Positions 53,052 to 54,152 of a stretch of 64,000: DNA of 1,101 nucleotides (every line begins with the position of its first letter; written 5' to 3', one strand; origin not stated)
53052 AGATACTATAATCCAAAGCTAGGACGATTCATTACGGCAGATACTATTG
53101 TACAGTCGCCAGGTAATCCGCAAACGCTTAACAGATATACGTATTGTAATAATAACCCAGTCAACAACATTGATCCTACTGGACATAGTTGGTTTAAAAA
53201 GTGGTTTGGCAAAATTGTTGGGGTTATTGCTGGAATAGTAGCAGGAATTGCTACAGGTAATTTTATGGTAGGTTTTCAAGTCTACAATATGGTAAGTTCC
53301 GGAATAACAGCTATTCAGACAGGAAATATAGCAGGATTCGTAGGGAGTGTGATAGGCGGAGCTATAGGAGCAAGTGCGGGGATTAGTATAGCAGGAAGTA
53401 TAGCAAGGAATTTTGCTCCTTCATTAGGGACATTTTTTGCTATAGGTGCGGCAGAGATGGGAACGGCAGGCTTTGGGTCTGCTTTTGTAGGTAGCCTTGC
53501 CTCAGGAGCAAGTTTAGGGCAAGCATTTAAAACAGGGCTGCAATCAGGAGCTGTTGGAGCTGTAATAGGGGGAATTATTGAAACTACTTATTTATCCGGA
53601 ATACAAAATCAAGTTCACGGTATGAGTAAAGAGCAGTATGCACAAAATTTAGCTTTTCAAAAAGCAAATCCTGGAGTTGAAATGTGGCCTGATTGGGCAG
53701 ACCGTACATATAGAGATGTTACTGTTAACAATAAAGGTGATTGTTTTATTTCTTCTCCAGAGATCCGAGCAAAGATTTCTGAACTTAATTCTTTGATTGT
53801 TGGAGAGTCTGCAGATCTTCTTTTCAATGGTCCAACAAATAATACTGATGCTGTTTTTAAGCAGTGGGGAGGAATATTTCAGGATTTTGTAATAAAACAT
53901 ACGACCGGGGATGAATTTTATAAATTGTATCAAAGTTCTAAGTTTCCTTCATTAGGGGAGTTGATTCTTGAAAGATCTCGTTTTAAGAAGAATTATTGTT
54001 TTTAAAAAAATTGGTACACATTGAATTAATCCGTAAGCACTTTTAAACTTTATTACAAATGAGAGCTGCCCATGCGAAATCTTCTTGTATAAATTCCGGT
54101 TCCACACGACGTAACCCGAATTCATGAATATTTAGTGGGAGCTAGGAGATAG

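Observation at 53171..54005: Paralog 2: different C-terminal payload (Gly-zipper ~150 aa + unique ~120-aa Cys-containing domain)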

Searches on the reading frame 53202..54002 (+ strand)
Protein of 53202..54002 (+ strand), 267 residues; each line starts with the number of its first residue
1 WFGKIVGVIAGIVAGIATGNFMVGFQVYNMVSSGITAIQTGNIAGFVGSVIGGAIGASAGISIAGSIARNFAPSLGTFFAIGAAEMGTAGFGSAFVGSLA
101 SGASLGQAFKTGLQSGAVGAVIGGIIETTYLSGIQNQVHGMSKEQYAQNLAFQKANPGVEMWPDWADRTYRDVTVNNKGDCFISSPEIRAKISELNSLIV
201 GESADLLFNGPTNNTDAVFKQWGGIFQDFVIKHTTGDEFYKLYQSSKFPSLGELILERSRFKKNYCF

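Call 9: search_protein_families(library=pfam, proteins=[window:53202-54002:+], max_evalue=10)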
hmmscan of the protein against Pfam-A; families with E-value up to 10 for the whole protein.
seq(267 aa): 0 families

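Call 12: find_homologous_proteins(query=window:53202-54002:+, max_evalue=0.01)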
Query seq(267 aa): 4316 candidates shared short words with the query, none scored E <= 0.01.

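Call 23: search_solved_structures(query=window:53202-54002:+, max_evalue=10)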
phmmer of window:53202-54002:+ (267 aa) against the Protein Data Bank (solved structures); distinct sequences matched with E-value up to 10: 2.
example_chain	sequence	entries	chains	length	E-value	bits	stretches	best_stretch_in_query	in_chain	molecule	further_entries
9zys_A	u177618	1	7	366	0.23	14.4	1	60-127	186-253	Major capsid protein gp09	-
6l6p_A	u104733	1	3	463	1.6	11.6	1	92-160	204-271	Acid-sensing ion channel 2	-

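Call 26: search_protein_representatives(protein=window:53202-54002:+)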
Query: 267 residues. Proteins with E-value up to 0.001 (for the whole library): 54; up to 1e-10: 27; up to 1e-30: 0. The best 54 are listed.
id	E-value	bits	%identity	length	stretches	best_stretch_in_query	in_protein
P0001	5.3e-27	111.6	49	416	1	2-147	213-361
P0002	8.4e-27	110.9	50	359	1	1-155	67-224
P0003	4.8e-24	101.9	50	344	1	1-141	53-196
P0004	4.2e-23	98.8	50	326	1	1-147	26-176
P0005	6.0e-22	95.0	45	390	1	1-148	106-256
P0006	1.6e-20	90.3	51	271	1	18-149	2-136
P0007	2.7e-20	89.6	50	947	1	2-148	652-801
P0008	2.6e-19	86.4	45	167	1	26-158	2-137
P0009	5.6e-17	78.7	51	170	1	30-149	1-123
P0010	1.5e-16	77.3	42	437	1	1-152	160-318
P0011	3.6e-16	76.1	41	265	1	5-150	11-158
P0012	6.2e-16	75.3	42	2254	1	1-149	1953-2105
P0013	1.2e-15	74.3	43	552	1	1-145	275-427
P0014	1.7e-15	73.9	47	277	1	28-145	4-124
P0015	1.9e-15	73.7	46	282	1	9-145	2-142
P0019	1.6e-13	67.4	39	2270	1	1-151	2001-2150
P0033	3.0e-09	53.4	35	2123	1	4-147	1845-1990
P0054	5.5e-04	36.1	39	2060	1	6-149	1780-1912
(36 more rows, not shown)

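Call 61: predict_structure(protein=window:53202-54002:+)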
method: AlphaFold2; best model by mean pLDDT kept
length: 267 residues; sequences in the alignment: 1
mean_pLDDT: 39.9   pTM: 0.26
mean pLDDT of the five models: 39.9, 38.1, 37.1, 34.2, 34.2
residues with pLDDT >= 90: 0; 70-90: 0; 50-70: 22; < 50: 245
segments of 3 or more residues with pLDDT < 50: 1-87, 116-149, 151-153, 155-267
pLDDT, mean of each block of 10 residues (from residue 1): 35 37 42 43 42 41 38 38 47 51 53 46 33 32 45 43 36 36 43 38 34 35 34 37 41 42 31
secondary structure, 60 per line:
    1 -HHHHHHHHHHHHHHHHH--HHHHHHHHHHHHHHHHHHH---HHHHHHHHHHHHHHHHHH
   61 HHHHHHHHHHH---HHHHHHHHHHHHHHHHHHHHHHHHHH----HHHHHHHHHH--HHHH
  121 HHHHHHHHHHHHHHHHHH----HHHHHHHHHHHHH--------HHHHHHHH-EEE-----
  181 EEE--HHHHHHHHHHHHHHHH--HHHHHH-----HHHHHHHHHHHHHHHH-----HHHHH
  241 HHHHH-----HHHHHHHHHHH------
elements in order: H2-18 H21-39 H43-71 H75-100 H105-114 H117-138 H143-155 H164-171 E173-175 E181-183 H186-201 H204-209 H215-230 H236-245 H251-261

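Call 84: search_protein_families(library=pfam, proteins=[P0012, P0019, P0033, P0054], max_evalue=0.00001)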
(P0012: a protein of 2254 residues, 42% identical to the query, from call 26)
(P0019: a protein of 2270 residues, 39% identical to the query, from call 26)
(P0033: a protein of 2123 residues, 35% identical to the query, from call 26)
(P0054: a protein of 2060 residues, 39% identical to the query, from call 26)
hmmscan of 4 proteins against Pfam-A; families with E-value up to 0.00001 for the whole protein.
P0012 (2254 aa): 5 families
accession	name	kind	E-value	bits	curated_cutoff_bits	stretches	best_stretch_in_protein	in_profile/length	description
PF05593.20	RHS_repeat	-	8.5e-42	141.2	22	1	1254-1283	1-30/38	RHS Repeat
PF12256.14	TcdB_toxin_midN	-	4.5e-22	78.7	24.8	1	670-797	34-168/181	Insecticide toxin TcdB middle/N-terminal region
PF13517.12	FG-GAP_3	-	3.6e-14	53.5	26.9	0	288-348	1-59/61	FG-GAP-like repeat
PF01839.29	FG-GAP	-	4.7e-11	42.8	22.1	0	335-348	5-18/37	FG-GAP repeat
PF20041.5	DUF6443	-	1e-07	32.7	27.8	1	1069-1147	12-89/137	Domain of unknown function (DUF6443)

P0019 (2270 aa): 7 families
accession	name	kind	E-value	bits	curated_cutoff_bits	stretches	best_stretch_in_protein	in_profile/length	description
PF05593.20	RHS_repeat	-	5.8e-34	116.2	22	0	1325-1359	1-35/38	RHS Repeat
PF12256.14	TcdB_toxin_midN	-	8.8e-20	71.2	24.8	1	766-916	12-173/181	Insecticide toxin TcdB middle/N-terminal region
PF13517.12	FG-GAP_3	-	1.3e-15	58.2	26.9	2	640-699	1-59/61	FG-GAP-like repeat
PF17963.7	Big_9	-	8.6e-10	39.8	23.6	1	268-345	1-89/89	Bacterial Ig domain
PF00801.26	PKD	-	9.8e-10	38.7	23.5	0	281-346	11-80/80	PKD domain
PF18911.6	PKD_4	-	6.7e-08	32.9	27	0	350-421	1-76/85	PKD domain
PF20041.5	DUF6443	-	1e-06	29.4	27.8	1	1182-1260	12-89/137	Domain of unknown function (DUF6443)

P0033 (2123 aa): 3 families
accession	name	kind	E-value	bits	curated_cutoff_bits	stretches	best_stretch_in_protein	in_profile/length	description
PF05593.20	RHS_repeat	-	4.2e-40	135.8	22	1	1294-1323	1-30/38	RHS Repeat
PF03534.18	SpvB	-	3.5e-24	85.9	22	1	55-206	4-180/287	Salmonella virulence plasmid 65kDa B protein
PF13517.12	FG-GAP_3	-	4.4e-07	30.8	26.9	0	499-556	1-58/61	FG-GAP-like repeat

P0054 (2060 aa): 4 families
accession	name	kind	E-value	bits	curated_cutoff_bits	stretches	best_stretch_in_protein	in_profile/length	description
PF05593.20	RHS_repeat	-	8.7e-37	125.2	22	0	1270-1304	1-35/38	RHS Repeat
PF12256.14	TcdB_toxin_midN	-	1.1e-15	57.8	24.8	1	719-839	33-162/181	Insecticide toxin TcdB middle/N-terminal region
PF13517.12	FG-GAP_3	-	5e-08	33.9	26.9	0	466-528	1-58/61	FG-GAP-like repeat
PF17963.7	Big_9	-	1.8e-07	32.3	23.6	0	194-272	1-88/89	Bacterial Ig domain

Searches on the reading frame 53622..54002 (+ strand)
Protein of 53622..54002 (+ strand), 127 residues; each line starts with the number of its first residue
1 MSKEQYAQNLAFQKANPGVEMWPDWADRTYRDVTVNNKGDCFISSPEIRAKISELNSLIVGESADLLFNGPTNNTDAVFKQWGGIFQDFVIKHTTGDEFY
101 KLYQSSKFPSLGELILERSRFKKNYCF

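Call 39: search_protein_families(library=pfam, proteins=[window:53622-54002:+], max_evalue=1)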
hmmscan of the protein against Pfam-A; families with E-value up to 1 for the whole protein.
seq(127 aa): 0 families

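Call 63: find_related_loci(query=window:53622-54002:+, collection=metagenome_contigs, flank=10000)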
Query seq(127 aa) (127 aa) in metagenome_contigs; peptide patterns used: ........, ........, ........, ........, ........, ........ (x = any residue, [..] = any of these).
337 stretches matched a pattern, but none encodes a relative of the query by tblastn (E <= 1e-3).
